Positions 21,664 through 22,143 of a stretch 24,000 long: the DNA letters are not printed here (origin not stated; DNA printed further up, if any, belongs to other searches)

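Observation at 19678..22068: Orphan Nif11-like double-glycine precursor peptide directly behind two uncharacterised tandem paralogs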

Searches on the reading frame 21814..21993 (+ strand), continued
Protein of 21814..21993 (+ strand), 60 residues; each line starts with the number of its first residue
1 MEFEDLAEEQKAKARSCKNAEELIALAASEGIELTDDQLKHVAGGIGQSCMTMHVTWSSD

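Call 57: search_protein_families(library=ncbifam, proteins=[L130:3590-5083:+, L166:2294-3685:+, L157:10267-11595:+, L152:8524-9918:+, L159:3715-5133:+, L164:14161-15555:+, L148:4949-6355:+, L116:10449-11807:-, L146:468-1364:+, L130:5381-5881:+], max_evalue=0.00001)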
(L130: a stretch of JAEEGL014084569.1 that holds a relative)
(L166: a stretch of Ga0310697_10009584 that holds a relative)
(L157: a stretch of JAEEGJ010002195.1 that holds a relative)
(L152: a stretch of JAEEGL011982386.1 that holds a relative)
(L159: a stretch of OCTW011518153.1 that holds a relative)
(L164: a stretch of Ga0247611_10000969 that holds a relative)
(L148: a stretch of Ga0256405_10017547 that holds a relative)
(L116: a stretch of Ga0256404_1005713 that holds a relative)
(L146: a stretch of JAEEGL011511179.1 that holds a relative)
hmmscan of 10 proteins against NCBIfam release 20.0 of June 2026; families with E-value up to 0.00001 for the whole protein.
L130:3590-5083:+ (498 aa): 0 families

L166:2294-3685:+ (464 aa): 61 families (the best 25 are shown)
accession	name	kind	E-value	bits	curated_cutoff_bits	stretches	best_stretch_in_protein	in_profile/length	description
TIGR04545.1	rSAM_ahbD_hemeb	equivalog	2.4e-28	99.6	500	1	93-434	5-332/339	heme b synthase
TIGR04250.1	SCM_rSAM_ScmE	equivalog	7.3e-28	97.5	400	1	90-430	5-340/358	SynChlorMet cassette radical SAM/SPASM protein ScmE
TIGR04546.1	rSAM_ahbC_deAc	equivalog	9.2e-26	90.5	650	1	90-251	41-201/390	12,18-didecarboxysiroheme deacetylase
TIGR04051.1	rSAM_NirJ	equivalog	3.8e-25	88.6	515.45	1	94-258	8-171/354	heme d1 biosynthesis radical SAM protein NirJ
TIGR02668.1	moaA_archaeal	equivalog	5.8e-24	84.6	325.25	1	91-295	13-218/303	GTP 3',8-cyclase MoaA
TIGR04054.1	rSAM_NirJ1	equivalog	8.3e-24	83.9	650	1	90-434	38-377/387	putative heme d1 biosynthesis radical SAM protein NirJ1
TIGR04347.1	pseudo_SAM_Halo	equivalog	2.9e-23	82.8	525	1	90-259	40-208/390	TIGR04347 family pseudo-SAM/SPASM protein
TIGR04133.1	rSAM_w_lipo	hypoth_equivalog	9.3e-23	80.7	425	1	94-293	30-230/350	TIGR04133 family radical SAM/SPASM protein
TIGR04251.1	SCM_rSAM_ScmF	equivalog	4.9e-22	78.8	400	1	90-317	6-236/353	SynChlorMet cassette radical SAM/SPASM protein ScmF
NF045574.1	sacti_mat_StsB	exception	1.2e-21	77.2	625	1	92-265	100-271/466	StsB family radical SAM/SPASM domain sactipeptide maturase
TIGR04055.1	rSAM_NirJ2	equivalog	2.5e-21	76.5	500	1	94-440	6-324/326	putative heme d1 biosynthesis radical SAM protein NirJ2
TIGR02666.1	moaA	equivalog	2.7e-20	72.6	284.05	1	91-272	13-201/336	GTP 3',8-cyclase MoaA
TIGR04303.1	GeoRSP_rSAM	equivalog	3.5e-20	72.8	400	1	90-197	7-109/325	GeoRSP system radical SAM/SPASM protein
TIGR04317.1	W_rSAM_matur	equivalog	5.7e-20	71.7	380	1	90-276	6-195/349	tungsten cofactor oxidoreductase radical SAM maturase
TIGR03962.1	mycofact_rSAM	equivalog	1.9e-19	70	265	1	94-268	18-190/339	mycofactocin radical SAM maturase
TIGR04103.1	rSAM_nif11_3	equivalog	3.8e-16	58.7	725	1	94-258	11-173/412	nif11-class peptide radical SAM maturase 3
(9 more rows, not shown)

L157:10267-11595:+ (443 aa): 0 families

L152:8524-9918:+ (465 aa): 64 families (the best 25 are shown)
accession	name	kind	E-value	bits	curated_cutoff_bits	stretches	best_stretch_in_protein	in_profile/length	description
TIGR04545.1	rSAM_ahbD_hemeb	equivalog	3.2e-31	109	500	1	94-419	6-319/339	heme b synthase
TIGR04054.1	rSAM_NirJ1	equivalog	7.5e-30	103.8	650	1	92-416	40-361/387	putative heme d1 biosynthesis radical SAM protein NirJ1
TIGR04250.1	SCM_rSAM_ScmE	equivalog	3.9e-27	95.1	400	1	90-422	5-332/358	SynChlorMet cassette radical SAM/SPASM protein ScmE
TIGR04055.1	rSAM_NirJ2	equivalog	1.8e-25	90.2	500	1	94-440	6-323/326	putative heme d1 biosynthesis radical SAM protein NirJ2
NF045574.1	sacti_mat_StsB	exception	4.8e-25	88.3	625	1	92-267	100-273/466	StsB family radical SAM/SPASM domain sactipeptide maturase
TIGR02668.1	moaA_archaeal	equivalog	5.1e-25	88.1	325.25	1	91-382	13-292/303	GTP 3',8-cyclase MoaA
TIGR04051.1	rSAM_NirJ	equivalog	5.6e-25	88.1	515.45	1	95-418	9-329/354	heme d1 biosynthesis radical SAM protein NirJ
TIGR04133.1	rSAM_w_lipo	hypoth_equivalog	1.6e-24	86.5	425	1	94-298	30-235/350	TIGR04133 family radical SAM/SPASM protein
TIGR04053.2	TIGR04053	equivalog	2e-24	86.5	395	1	95-416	15-344/366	TIGR04053 family radical SAM/SPASM domain-containing protein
NF050035.1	rSAM_WgK_link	exception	3.3e-24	85.6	650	1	90-422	11-348/367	radical SAM/SPASM peptide maturase WgkB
TIGR04546.1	rSAM_ahbC_deAc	equivalog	5e-23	81.5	650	1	92-252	43-202/390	12,18-didecarboxysiroheme deacetylase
TIGR04251.1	SCM_rSAM_ScmF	equivalog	2.1e-22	80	400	1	91-261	7-180/353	SynChlorMet cassette radical SAM/SPASM protein ScmF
TIGR02666.1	moaA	equivalog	3.3e-22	78.9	284.05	1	91-383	13-305/336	GTP 3',8-cyclase MoaA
TIGR04317.1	W_rSAM_matur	equivalog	4.7e-21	75.3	380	1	91-414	7-320/349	tungsten cofactor oxidoreductase radical SAM maturase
TIGR04340.1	rSAM_ACGX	hypoth_equivalog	6.6e-21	74.9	400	1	91-425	6-327/341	radical SAM/SPASM domain protein, ACGX system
TIGR04103.1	rSAM_nif11_3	equivalog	6.6e-17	61.2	725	1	94-254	11-169/412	nif11-class peptide radical SAM maturase 3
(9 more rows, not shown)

L159:3715-5133:+ (473 aa): 5 families
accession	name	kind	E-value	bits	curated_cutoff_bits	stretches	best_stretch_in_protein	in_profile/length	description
NF007130.1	PRK09575.1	equivalog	1.2e-47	163.2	445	1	27-463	5-433/435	MATE family efflux transporter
NF000217.1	MATE_multi_FepA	equivalog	1.4e-27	96.8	900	1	26-462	12-437/443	multidrug efflux MATE transporter FepA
TIGR00797.1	matE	subfamily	4.5e-25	88.4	147.4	1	36-439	1-396/396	MATE family efflux transporter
NF041801.1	MATE_SolL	equivalog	1.2e-15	57.2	780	1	24-459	16-447/458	solanimycin export family MATE transporter SolL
NF000131.1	MATE_multi_MepA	equivalog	1.3e-14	54.2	850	1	27-458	15-435/451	multidrug efflux MATE transporter MepA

L164:14161-15555:+ (465 aa): 64 families (the best 25 are shown)
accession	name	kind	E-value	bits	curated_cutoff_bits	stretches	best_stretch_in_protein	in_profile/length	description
TIGR04545.1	rSAM_ahbD_hemeb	equivalog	2.5e-33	115.9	500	1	94-434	6-332/339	heme b synthase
TIGR04250.1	SCM_rSAM_ScmE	equivalog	2.2e-30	105.8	400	1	90-438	5-346/358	SynChlorMet cassette radical SAM/SPASM protein ScmE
TIGR04546.1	rSAM_ahbC_deAc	equivalog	2.5e-26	92.4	650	1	91-255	42-205/390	12,18-didecarboxysiroheme deacetylase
TIGR04053.2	TIGR04053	equivalog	9.4e-26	90.9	395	1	95-292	15-215/366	TIGR04053 family radical SAM/SPASM domain-containing protein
TIGR04054.1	rSAM_NirJ1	equivalog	9.4e-26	90.3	650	1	92-435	40-378/387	putative heme d1 biosynthesis radical SAM protein NirJ1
TIGR04133.1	rSAM_w_lipo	hypoth_equivalog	1.7e-25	89.7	425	1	94-294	30-231/350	TIGR04133 family radical SAM/SPASM protein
TIGR04051.1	rSAM_NirJ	equivalog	3.1e-25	88.9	515.45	1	95-264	9-177/354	heme d1 biosynthesis radical SAM protein NirJ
TIGR04055.1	rSAM_NirJ2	equivalog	6.8e-24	85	500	1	94-440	6-324/326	putative heme d1 biosynthesis radical SAM protein NirJ2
NF050035.1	rSAM_WgK_link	exception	9.1e-24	84.1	650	1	90-436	11-360/367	radical SAM/SPASM peptide maturase WgkB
NF041298.1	rSAM_mat_DynA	equivalog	4.6e-23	81.8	450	1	95-424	8-328/356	dynobactin maturation radical SAM/SPASM protein DynA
TIGR02668.1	moaA_archaeal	equivalog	4.8e-23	81.6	325.25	1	89-289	11-212/303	GTP 3',8-cyclase MoaA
TIGR04251.1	SCM_rSAM_ScmF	equivalog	9.9e-23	81.1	400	1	90-420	6-324/353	SynChlorMet cassette radical SAM/SPASM protein ScmF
NF045574.1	sacti_mat_StsB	exception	1.4e-21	76.9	625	1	92-268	100-274/466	StsB family radical SAM/SPASM domain sactipeptide maturase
TIGR04317.1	W_rSAM_matur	equivalog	1.5e-21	76.9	380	1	90-260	6-181/349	tungsten cofactor oxidoreductase radical SAM maturase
TIGR04347.1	pseudo_SAM_Halo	equivalog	5.5e-21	75.3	525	1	92-258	42-207/390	TIGR04347 family pseudo-SAM/SPASM protein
TIGR04103.1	rSAM_nif11_3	equivalog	4.3e-19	68.4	725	1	94-263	11-178/412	nif11-class peptide radical SAM maturase 3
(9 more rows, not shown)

L148:4949-6355:+ (469 aa): 9 families
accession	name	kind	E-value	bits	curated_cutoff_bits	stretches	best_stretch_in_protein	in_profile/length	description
TIGR04416.1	group_II_RT_mat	equivalog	2.4e-126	421.6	300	1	61-405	2-353/353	group II intron reverse transcriptase/maturase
NF038233.2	retron_St85_RT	exception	2.7e-26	92.5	235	1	109-384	22-280/289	retron St85 family RNA-directed DNA polymerase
NF041746.1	Drt2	equivalog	3.4e-20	72.6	390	1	234-357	218-354/416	antiviral reverse transcriptase Drt2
NF041747.1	Drt3a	equivalog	1.4e-17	64.1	200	1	183-355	111-300/412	antiviral reverse transcriptase Drt3a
NF042941.1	Retron_TIR_antiphage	equivalog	1.7e-11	43.6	600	1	113-289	30-193/464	TIR domain-containing anti-phage reverse transcriptase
NF041749.1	Drt4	equivalog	4.2e-10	39.2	450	1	239-315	194-269/489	antiviral reverse transcriptase Drt4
NF038237.1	retron_Ec67_fus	exception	1.3e-09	37.1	450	1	85-283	11-208/572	retron Ec67 family RNA-directed DNA polymerase/endonuclease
TIGR04499.1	abortive_AbiA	subfamily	1.9e-08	33.5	250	1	154-382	120-359/615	AbiA family abortive infection protein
NF041750.1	Drt5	equivalog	4.1e-06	26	550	1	156-314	93-252/484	antiviral reverse transcriptase Drt5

L116:10449-11807:- (453 aa): 1 family
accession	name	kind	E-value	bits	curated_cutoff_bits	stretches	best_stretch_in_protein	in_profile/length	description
TIGR03724.2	arch_bud32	equivalog_domain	1.1e-07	31.6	125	1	342-440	41-137/193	KEOPS complex kinase/ATPase Bud32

L146:468-1364:+ (299 aa): 0 families

L130:5381-5881:+ (167 aa): 0 families
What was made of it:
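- Closest known: rSAM/SPASM-modified GG-leader RiPPs. Different: All scores are far below cut-off; for example PapB 59-74 bits against 340, and TIGR04103 59-68 against 725 (call 57).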

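Call 63: search_protein_families(library=pfam, proteins=[L096:3123-3875:-, L096:3920-6172:-, L096:6887-8410:-, L096:9001-10134:-, L156:3-842:+, L156:1176-1721:+, L093:6-1508:+, L171:533-1720:+, L170:1-1734:+, L156:2127-2462:-], max_evalue=0.0001)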
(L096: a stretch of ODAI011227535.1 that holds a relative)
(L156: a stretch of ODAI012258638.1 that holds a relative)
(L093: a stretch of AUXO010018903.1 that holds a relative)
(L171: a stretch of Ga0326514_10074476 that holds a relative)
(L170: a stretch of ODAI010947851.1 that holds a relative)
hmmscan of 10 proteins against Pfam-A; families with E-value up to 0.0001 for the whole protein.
L096:3123-3875:- (251 aa): 0 families

L096:3920-6172:- (751 aa): 0 families

L096:6887-8410:- (508 aa): 1 family
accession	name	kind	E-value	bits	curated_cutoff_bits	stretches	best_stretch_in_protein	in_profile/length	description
PF01925.25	TauE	-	2.5e-30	106.3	32.6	1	7-257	2-237/237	Sulfite exporter TauE/SafE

L096:9001-10134:- (378 aa): 3 families
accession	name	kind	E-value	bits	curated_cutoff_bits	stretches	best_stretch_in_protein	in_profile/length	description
PF00465.25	Fe-ADH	-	4.7e-45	153.6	31.3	1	19-185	1-167/168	Iron-containing alcohol dehydrogenase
PF25137.1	ADH_Fe_C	-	7.9e-19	68.5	27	1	198-303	2-106/194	Fe-containing alcohol dehydrogenase family, C-terminal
PF13685.12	Fe-ADH_2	-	1e-08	35.7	28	1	28-119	6-95/149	Iron-containing alcohol dehydrogenase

L156:3-842:+ (280 aa): 1 family
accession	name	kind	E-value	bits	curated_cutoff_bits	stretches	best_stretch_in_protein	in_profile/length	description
PF13186.11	SPASM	-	7.8e-11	42.5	21.5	1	154-224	1-66/67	Iron-sulfur cluster-binding domain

L156:1176-1721:+ (182 aa): 0 families

L093:6-1508:+ (501 aa): 2 families
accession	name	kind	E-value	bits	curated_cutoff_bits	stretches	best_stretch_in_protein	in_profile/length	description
PF17802.7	SpaA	-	7.4e-10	39.3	23.1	1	346-430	13-87/91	Prealbumin-like fold domain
PF00746.26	Gram_pos_anchor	-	9.1e-05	22.8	20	0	463-498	7-42/43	LPXTG cell wall anchor motif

L171:533-1720:+ (396 aa): 2 families
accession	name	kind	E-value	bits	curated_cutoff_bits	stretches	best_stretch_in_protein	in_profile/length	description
PF02371.22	Transposase_20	-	1e-20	74.3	21.3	1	255-329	3-77/87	Transposase IS116/IS110/IS902 family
PF01548.23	DEDD_Tnp_IS110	-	3e-07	30.8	29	1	42-184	1-151/155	Transposase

L170:1-1734:+ (578 aa): 2 families
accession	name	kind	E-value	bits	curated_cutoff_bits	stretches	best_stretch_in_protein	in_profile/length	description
PF03989.18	DNA_gyraseA_C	-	1.7e-75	248.6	27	6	234-280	1-47/48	DNA gyrase C-terminal domain, beta-propeller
PF00521.26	DNA_topoisoIV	-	3.4e-26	92.5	31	1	66-201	299-431/432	DNA gyrase/topoisomerase IV, subunit A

L156:2127-2462:- (112 aa): 0 families
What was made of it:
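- Closest known: Nif11-like leader peptide precursors. Different: The maturase seen next to relatives is an rSAM/SPASM enzyme (calls 57, 63).
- rSAM/SPASM next to the peptide in L166, L152, L164 and the high-GC L156 (calls 57, 63).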

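Call 77: search_dna_similar(query=window:21814-21993:+, collection=plasmids, mode=protein, max_evalue=0.01, max_rows=15)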
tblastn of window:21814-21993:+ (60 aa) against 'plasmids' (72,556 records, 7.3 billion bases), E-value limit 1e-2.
No match.

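Call 78: search_dna_similar(query=window:21814-21993:+, collection=phages, mode=protein, max_evalue=0.01, max_rows=10)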
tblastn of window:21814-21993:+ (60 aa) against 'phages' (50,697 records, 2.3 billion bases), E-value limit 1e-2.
No match.
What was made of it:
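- Tried and rejected: Plasmid and phage collections: no copy of the peptide (calls 77, 78).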

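Call 79: search_protein_families(library=pfam, proteins=[L166:3911-6088:+, L166:6104-8290:+, L130:5898-8048:+, L130:8072-10246:+, L146:1786-3915:+, L146:3927-6089:+, L133:11950-14070:+, L129:29-2248:+, L130:3590-5083:+, L146:468-1364:+], max_evalue=0.001)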
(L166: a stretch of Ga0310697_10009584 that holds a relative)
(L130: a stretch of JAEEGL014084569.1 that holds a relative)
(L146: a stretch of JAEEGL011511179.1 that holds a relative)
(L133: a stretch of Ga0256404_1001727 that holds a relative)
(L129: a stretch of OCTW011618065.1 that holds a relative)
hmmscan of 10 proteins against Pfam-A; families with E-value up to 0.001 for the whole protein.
L166:3911-6088:+ (726 aa): 6 families
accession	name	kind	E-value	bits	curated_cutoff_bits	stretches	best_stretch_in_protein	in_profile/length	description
PF03412.21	Peptidase_C39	-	1.6e-33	115.8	22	1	20-147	3-131/133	Peptidase C39 family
PF00005.33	ABC_tran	-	4.3e-31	108.8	25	1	510-658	2-137/137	ABC transporter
PF00664.28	ABC_membrane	-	6.3e-30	105.2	28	1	176-443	3-273/274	ABC transporter transmembrane region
PF12385.14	Peptidase_C70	-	2.6e-06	27.8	19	1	17-134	5-137/141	Papain-like cysteine protease AvrRpt2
PF13529.12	Peptidase_C39_2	-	2e-05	25.6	24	0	18-121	2-142/143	Peptidase_C39 like family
PF02463.25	SMC_N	-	0.00033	20.6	40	0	521-696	26-209/220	RecF/RecN/SMC N terminal domain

L166:6104-8290:+ (729 aa): 5 families
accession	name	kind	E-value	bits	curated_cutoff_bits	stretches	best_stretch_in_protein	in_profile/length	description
PF00005.33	ABC_tran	-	2.7e-32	112.7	25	1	504-653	1-137/137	ABC transporter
PF00664.28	ABC_membrane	-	6.5e-20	72.4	28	1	178-440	2-271/274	ABC transporter transmembrane region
PF02463.25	SMC_N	-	2.9e-07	30.6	40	1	625-692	137-210/220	RecF/RecN/SMC N terminal domain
PF13558.12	SbcC_Walker_B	-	0.00078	20.1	27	0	618-667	26-88/90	SbcC/RAD50-like, Walker B motif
PF09818.15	ABC_ATPase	-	0.00095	18.7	23.2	0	584-655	116-188/283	P-loop domain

L130:5898-8048:+ (717 aa): 5 families
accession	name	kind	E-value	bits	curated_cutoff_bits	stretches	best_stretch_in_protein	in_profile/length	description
PF03412.21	Peptidase_C39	-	1.7e-34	119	22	1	7-136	2-132/133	Peptidase C39 family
PF00664.28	ABC_membrane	-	1.5e-29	104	28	1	163-432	2-274/274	ABC transporter transmembrane region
PF00005.33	ABC_tran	-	3.1e-28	99.5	25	1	501-649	2-137/137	ABC transporter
PF13529.12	Peptidase_C39_2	-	6.5e-07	30.4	24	1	6-110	2-143/143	Peptidase_C39 like family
PF02463.25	SMC_N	-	1.4e-06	28.3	40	1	368-689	110-211/220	RecF/RecN/SMC N terminal domain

L130:8072-10246:+ (725 aa): 3 families
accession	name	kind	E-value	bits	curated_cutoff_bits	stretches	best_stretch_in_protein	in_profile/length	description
PF00005.33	ABC_tran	-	4.6e-29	102.2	25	1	504-654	1-137/137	ABC transporter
PF00664.28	ABC_membrane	-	9.3e-17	62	28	1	179-440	3-271/274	ABC transporter transmembrane region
PF02463.25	SMC_N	-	6.9e-06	26.1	40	1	616-695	135-212/220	RecF/RecN/SMC N terminal domain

L146:1786-3915:+ (710 aa): 6 families
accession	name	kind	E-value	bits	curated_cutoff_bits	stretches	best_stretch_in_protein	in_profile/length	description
PF03412.21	Peptidase_C39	-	3.4e-33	114.8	22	1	4-133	2-132/133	Peptidase C39 family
PF00005.33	ABC_tran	-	8.5e-30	104.6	25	1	494-642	2-137/137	ABC transporter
PF00664.28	ABC_membrane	-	6.9e-24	85.4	28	1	160-428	2-273/274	ABC transporter transmembrane region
PF02463.25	SMC_N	-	4.8e-06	26.6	40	1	504-683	25-212/220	RecF/RecN/SMC N terminal domain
PF12385.14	Peptidase_C70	-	2.8e-05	24.5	19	1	4-122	7-140/141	Papain-like cysteine protease AvrRpt2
PF13529.12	Peptidase_C39_2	-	4.8e-05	24.4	24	0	3-50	2-51/143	Peptidase_C39 like family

L146:3927-6089:+ (721 aa): 3 families
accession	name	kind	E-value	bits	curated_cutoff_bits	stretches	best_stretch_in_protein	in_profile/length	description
PF00005.33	ABC_tran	-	6.6e-31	108.2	25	1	501-650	1-137/137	ABC transporter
PF00664.28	ABC_membrane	-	1.9e-21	77.4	28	1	177-436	3-269/274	ABC transporter transmembrane region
PF02463.25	SMC_N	-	1.2e-06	28.6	40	1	621-690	136-211/220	RecF/RecN/SMC N terminal domain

L133:11950-14070:+ (707 aa): 2 families
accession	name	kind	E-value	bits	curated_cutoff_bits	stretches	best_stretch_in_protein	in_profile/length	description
PF02384.22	N6_Mtase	-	1.2e-54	186.2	20.4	1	176-475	6-280/311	N-6 DNA Methylase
PF12161.14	HsdM_N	-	9.7e-22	78.5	24.5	1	30-161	3-135/135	HsdM N-terminal domain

L129:29-2248:+ (740 aa): 3 families
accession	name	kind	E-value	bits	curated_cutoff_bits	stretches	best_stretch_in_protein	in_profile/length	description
PF02896.24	PEP-utilizers_C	-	6.7e-70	236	22.8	1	381-733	5-291/293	PEP-utilising enzyme, PEP-binding domain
PF01326.24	PPDK_N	-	3.4e-29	102.6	27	2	64-156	133-223/328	Pyruvate phosphate dikinase, AMP/ATP-binding domain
PF00391.29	PEP-utilizers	-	2.5e-21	75.5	23.1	1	284-365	3-72/72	PEP-utilising enzyme, mobile domain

L130:3590-5083:+ (498 aa): 0 families

L146:468-1364:+ (299 aa): 1 family
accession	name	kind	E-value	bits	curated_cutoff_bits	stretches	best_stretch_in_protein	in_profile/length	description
PF08843.17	AbiEii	-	1.6e-14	54.8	22.5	1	71-287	14-225/238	Nucleotidyl transferase AbiEii toxin, Type IV TA system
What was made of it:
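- Closest known: Nif11-like leader peptide precursors. Same: Cleavage and export by a C39-peptidase ABC transporter is seen in related loci (call 79).
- Closest known: rSAM/SPASM-modified GG-leader RiPPs. Same: A ~465-aa rSAM/SPASM enzyme is adjacent to family members, followed by PCAT-type exporters (L166; calls 57, 79).
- A C39-ABC exporter plus a second ABC protein directly downstream in L166, L130 and L146 (call 79).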

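Call 90: list_cluster_members(proteins=[P0001, P0245, P0246, P0249, P0250, P0251, P0253, P0257, P0258, P0264])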
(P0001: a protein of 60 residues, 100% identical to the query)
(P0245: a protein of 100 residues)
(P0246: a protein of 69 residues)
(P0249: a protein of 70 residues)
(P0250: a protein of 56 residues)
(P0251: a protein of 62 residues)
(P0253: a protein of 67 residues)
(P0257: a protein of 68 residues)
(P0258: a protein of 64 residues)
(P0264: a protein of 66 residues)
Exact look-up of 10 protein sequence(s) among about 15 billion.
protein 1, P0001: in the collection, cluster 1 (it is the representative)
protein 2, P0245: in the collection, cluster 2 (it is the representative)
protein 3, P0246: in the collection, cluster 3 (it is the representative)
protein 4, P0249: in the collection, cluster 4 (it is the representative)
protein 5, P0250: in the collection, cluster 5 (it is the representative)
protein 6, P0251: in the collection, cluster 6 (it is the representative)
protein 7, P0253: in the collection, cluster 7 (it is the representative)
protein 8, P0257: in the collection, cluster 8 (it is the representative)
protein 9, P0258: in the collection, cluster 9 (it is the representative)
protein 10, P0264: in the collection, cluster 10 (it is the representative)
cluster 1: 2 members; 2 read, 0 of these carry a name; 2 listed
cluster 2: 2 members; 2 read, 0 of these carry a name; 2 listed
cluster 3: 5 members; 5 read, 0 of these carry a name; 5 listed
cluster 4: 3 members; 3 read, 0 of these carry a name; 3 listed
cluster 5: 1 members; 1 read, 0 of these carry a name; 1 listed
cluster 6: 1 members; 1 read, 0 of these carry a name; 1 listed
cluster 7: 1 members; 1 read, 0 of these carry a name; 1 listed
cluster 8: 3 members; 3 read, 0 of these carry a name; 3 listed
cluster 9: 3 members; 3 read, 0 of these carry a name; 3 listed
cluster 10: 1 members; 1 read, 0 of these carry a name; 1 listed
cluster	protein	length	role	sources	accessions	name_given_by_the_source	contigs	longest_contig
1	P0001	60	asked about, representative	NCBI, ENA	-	-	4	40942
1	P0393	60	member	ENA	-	-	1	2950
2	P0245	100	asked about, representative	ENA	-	-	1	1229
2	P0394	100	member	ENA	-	-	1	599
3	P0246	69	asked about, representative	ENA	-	-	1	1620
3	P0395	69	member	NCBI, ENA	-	-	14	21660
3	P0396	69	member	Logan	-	-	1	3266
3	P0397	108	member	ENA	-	-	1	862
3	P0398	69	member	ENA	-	-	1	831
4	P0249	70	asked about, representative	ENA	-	-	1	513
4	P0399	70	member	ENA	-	-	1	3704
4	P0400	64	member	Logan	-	-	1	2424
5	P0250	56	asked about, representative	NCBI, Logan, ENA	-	-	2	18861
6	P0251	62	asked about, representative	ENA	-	-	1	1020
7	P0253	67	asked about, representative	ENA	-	-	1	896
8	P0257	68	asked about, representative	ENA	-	-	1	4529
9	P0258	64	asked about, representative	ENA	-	-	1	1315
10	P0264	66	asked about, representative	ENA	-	-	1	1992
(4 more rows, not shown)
